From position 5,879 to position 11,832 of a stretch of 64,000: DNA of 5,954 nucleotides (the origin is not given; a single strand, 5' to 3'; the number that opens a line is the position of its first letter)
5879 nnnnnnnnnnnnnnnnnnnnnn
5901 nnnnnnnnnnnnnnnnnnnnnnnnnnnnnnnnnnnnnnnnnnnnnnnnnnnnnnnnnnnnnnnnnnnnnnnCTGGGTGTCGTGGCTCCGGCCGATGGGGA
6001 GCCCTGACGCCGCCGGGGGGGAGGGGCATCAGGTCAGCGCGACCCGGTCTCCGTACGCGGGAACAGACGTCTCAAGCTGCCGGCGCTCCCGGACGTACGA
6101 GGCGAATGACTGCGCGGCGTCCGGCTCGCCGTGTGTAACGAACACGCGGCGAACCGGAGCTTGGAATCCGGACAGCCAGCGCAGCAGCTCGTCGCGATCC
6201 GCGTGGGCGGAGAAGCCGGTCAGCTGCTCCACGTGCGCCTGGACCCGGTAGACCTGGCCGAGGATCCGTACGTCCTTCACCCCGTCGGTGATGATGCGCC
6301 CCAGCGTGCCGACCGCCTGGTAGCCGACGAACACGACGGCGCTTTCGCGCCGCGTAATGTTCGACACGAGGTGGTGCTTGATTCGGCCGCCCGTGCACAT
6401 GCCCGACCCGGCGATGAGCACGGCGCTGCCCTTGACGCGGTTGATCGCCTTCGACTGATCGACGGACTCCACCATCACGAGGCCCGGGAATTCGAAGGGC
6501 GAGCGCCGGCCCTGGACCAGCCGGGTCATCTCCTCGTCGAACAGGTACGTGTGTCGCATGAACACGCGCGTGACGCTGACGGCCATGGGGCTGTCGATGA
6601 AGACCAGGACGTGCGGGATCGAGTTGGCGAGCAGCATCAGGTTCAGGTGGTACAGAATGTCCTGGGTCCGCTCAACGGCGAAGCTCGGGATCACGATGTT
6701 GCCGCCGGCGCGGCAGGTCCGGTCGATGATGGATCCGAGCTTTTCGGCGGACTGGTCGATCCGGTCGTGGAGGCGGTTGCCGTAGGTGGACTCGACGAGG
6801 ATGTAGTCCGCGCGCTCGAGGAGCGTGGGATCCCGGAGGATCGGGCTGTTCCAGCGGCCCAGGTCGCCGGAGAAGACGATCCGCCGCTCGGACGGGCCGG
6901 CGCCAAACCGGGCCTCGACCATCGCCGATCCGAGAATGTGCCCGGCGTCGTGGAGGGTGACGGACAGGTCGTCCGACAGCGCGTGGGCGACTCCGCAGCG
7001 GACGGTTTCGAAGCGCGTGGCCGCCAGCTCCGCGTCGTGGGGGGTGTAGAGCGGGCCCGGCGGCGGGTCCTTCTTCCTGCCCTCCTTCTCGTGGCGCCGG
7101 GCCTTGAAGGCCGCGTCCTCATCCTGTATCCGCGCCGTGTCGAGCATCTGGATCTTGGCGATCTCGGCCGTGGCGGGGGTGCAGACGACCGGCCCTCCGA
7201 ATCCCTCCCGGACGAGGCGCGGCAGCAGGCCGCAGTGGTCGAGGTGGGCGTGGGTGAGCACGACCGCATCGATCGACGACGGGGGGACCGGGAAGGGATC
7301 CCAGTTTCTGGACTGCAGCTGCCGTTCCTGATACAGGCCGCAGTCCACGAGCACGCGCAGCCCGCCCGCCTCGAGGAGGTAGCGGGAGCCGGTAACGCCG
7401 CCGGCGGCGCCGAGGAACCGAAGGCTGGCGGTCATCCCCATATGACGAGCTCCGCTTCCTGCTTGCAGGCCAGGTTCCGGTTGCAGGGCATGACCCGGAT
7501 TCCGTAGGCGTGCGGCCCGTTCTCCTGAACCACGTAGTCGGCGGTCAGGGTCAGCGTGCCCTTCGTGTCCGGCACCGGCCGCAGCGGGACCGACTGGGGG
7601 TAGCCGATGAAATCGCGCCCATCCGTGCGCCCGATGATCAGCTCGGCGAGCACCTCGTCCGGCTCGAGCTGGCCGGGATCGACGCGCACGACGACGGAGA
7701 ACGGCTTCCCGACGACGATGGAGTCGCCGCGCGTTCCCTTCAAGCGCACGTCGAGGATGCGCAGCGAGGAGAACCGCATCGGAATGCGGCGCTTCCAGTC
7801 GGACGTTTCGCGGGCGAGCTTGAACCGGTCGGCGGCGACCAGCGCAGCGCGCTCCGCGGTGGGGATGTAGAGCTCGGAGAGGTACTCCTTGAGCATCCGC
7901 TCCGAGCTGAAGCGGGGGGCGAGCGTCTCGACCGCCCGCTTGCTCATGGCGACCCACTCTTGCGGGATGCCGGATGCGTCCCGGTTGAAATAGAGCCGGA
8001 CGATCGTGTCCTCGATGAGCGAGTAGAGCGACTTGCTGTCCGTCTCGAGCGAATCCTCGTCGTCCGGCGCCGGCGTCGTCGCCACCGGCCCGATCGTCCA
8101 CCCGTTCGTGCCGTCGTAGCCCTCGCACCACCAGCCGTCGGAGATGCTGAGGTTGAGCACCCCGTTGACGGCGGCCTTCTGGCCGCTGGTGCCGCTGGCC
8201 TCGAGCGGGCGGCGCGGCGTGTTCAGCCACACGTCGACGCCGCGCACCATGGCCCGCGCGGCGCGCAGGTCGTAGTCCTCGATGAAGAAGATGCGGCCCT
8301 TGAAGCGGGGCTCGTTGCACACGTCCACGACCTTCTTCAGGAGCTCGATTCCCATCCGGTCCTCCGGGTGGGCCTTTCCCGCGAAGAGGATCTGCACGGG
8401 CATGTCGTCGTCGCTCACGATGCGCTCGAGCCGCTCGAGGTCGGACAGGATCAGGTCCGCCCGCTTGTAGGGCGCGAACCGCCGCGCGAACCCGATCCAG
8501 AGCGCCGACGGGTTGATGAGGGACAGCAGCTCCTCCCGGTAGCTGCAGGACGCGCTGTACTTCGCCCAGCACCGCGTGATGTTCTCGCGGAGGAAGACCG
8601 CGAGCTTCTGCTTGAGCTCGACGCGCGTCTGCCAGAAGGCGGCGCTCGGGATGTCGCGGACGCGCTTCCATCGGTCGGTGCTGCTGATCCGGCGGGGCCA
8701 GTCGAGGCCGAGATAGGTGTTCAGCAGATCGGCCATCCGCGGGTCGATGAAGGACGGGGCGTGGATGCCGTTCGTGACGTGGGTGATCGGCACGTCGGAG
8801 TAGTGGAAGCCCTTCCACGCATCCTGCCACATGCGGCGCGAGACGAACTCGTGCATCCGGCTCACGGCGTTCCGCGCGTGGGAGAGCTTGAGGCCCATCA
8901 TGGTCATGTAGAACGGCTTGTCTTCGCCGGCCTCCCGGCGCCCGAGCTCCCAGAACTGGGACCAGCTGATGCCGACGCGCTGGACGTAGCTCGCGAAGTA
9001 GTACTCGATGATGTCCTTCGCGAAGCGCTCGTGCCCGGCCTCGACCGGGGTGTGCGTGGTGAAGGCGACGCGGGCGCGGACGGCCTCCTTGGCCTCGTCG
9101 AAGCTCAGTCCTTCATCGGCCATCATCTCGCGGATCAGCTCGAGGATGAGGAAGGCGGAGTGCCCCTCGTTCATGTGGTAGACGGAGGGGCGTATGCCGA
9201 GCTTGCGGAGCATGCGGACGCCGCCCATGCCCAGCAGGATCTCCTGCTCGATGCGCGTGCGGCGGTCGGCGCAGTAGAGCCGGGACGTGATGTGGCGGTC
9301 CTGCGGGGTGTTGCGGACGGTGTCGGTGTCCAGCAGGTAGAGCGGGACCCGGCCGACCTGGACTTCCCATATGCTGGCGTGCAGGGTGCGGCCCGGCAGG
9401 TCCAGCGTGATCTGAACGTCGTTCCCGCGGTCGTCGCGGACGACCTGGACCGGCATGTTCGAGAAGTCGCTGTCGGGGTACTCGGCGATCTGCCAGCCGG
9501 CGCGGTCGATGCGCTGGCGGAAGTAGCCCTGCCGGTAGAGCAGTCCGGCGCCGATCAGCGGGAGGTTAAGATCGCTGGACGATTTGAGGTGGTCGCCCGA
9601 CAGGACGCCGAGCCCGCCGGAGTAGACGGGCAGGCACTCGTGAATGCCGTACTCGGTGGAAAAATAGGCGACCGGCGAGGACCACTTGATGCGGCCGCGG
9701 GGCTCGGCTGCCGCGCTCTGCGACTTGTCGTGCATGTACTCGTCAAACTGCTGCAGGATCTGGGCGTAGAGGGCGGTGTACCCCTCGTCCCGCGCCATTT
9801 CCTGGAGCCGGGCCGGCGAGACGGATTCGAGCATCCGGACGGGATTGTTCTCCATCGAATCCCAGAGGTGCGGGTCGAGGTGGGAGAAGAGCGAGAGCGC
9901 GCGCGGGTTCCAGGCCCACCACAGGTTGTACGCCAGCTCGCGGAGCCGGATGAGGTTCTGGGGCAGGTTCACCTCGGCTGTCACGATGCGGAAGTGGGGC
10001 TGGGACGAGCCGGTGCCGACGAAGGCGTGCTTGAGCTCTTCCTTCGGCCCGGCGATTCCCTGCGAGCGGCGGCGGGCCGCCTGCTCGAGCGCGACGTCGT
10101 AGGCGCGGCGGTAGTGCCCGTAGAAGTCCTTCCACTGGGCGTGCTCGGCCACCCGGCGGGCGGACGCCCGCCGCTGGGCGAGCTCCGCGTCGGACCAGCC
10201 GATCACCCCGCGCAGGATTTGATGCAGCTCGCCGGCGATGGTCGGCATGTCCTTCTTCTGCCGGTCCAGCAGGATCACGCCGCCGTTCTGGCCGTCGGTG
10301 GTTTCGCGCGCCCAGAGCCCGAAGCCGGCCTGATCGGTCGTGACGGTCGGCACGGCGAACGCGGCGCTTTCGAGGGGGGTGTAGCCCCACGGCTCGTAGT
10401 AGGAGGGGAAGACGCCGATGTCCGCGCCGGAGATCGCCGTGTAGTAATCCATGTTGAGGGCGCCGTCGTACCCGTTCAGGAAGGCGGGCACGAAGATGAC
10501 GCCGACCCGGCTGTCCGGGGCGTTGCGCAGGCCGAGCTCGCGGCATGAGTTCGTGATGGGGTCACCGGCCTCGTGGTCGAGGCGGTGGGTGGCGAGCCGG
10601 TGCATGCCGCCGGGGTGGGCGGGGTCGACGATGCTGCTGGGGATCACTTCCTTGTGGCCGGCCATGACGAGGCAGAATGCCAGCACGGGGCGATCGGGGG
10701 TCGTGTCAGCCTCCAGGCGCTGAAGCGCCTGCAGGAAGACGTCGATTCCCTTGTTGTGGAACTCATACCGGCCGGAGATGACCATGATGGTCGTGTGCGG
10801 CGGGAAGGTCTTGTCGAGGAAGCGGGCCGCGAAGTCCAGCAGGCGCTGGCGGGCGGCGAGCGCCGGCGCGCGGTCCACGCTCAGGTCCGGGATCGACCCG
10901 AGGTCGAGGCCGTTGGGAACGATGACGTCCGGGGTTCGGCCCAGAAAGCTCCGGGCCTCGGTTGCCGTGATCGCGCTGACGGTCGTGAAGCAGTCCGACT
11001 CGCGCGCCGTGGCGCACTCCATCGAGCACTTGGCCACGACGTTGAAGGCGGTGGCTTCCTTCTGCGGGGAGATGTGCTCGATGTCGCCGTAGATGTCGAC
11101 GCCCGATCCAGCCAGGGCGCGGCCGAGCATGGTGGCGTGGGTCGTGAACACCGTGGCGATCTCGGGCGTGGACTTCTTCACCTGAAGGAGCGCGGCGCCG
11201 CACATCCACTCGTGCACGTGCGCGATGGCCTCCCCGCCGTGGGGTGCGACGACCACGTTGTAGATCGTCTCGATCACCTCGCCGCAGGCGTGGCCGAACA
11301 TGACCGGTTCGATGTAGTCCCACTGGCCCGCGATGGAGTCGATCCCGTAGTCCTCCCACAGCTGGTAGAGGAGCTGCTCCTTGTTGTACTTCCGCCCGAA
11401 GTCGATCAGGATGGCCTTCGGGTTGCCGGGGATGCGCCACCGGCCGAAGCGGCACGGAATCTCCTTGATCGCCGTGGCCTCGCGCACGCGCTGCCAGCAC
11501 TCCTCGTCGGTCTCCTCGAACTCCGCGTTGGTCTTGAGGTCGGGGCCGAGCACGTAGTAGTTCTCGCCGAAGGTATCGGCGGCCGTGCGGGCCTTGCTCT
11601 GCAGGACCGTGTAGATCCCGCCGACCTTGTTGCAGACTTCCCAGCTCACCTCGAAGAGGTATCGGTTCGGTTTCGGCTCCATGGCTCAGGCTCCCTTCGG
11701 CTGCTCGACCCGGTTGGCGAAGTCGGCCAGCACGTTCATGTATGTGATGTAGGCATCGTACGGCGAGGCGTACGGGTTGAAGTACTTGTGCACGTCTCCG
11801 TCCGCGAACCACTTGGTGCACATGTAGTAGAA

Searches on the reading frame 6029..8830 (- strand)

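Call 11: search_protein_families(library=pfam, proteins=[window:6029-8830:-], max_evalue=0.001)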
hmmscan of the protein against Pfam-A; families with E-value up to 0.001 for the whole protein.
window:6029-8830:- (933 aa): 5 families
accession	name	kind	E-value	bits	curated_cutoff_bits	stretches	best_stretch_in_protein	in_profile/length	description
PF10996.14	Beta-Casp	-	1.4e-34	119.6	27.7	1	722-846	1-119/120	Beta-Casp domain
PF07521.17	RMMBL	-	1.2e-17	64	21.6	1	861-924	2-63/63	Zn-dependent metallo-hydrolase RNA specificity domain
PF00753.33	Lactamase_B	-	7.7e-14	52.5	22.7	1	481-559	6-83/196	Metallo-beta-lactamase superfamily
PF12706.13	Lactamase_B_2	-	1.3e-12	48.1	27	1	492-683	2-166/200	Beta-lactamase superfamily domain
PF16661.11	Lactamase_B_6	-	5.1e-07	29.7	27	1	485-637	1-146/193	Metallo-beta-lactamase superfamily domain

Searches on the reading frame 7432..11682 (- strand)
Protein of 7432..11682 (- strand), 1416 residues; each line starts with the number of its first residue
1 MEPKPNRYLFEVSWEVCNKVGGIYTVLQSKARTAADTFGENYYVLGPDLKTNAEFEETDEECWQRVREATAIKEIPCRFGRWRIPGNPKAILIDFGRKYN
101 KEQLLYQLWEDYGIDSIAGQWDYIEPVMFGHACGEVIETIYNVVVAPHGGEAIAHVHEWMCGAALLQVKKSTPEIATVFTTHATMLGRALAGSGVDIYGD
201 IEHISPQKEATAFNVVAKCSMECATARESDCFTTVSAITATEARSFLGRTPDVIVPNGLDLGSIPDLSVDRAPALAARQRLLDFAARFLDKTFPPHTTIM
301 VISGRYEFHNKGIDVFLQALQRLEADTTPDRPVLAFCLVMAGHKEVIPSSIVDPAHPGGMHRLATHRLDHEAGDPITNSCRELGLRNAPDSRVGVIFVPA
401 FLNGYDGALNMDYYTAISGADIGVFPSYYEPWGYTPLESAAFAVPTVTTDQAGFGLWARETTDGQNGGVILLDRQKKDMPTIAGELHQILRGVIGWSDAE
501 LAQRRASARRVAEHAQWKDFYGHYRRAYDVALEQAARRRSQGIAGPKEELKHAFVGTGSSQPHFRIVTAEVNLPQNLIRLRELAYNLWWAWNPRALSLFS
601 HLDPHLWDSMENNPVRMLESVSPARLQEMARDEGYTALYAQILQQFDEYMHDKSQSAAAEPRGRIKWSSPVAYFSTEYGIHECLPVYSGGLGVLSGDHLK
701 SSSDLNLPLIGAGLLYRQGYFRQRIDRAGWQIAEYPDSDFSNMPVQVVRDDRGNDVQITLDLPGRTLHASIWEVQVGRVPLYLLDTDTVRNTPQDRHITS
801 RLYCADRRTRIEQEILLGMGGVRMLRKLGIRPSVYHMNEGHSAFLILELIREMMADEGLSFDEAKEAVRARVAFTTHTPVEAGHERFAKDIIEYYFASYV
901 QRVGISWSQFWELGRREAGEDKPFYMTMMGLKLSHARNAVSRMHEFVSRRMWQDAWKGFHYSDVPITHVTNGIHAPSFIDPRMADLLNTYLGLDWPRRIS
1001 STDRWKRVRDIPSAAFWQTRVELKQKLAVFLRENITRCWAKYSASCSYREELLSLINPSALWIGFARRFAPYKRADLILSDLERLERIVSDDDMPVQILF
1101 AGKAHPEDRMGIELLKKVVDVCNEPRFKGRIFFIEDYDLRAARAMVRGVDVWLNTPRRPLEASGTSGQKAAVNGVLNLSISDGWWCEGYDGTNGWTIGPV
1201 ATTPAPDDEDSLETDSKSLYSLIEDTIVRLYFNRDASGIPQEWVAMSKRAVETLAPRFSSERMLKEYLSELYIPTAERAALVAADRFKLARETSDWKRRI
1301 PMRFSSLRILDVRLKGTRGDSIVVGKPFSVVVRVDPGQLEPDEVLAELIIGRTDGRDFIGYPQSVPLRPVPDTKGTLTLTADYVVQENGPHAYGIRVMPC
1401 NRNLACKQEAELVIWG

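Call 11: search_protein_families(library=pfam, proteins=[window:7432-11682:-], max_evalue=0.001)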
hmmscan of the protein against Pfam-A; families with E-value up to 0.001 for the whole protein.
window:7432-11682:- (1416 aa): 8 families
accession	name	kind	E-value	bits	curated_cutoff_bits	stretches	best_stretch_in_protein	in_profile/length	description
PF05693.19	Glycogen_syn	-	2e-100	337.7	27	2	11-338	1-337/639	Glycogen synthase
PF11897.13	DUF3417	-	4.6e-35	120.8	25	1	573-684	1-109/109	Protein of unknown function (DUF3417)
PF00343.26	Phosphorylase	-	9.9e-29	100.6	27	2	834-1183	219-579/713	Carbohydrate phosphorylase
PF13692.12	Glyco_trans_1_4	-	6.2e-11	43.2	27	1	412-473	69-125/142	Glycosyl transferases group 1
PF08323.17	Glyco_transf_5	-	2.7e-10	40.8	22.7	1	12-245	5-226/239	Starch synthase catalytic domain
PF00534.26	Glycos_transf_1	-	1.2e-09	38.4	26.4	1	414-454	87-127/172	Glycosyl transferases group 1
PF13439.12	Glyco_transf_4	-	2.5e-05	24.8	28.5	1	153-261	75-168/170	Glycosyltransferase Family 4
PF20706.3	GT4-conflict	-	5.6e-05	22.7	26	0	417-516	279-377/385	Family 4 Glycosyltransferase in conflict systems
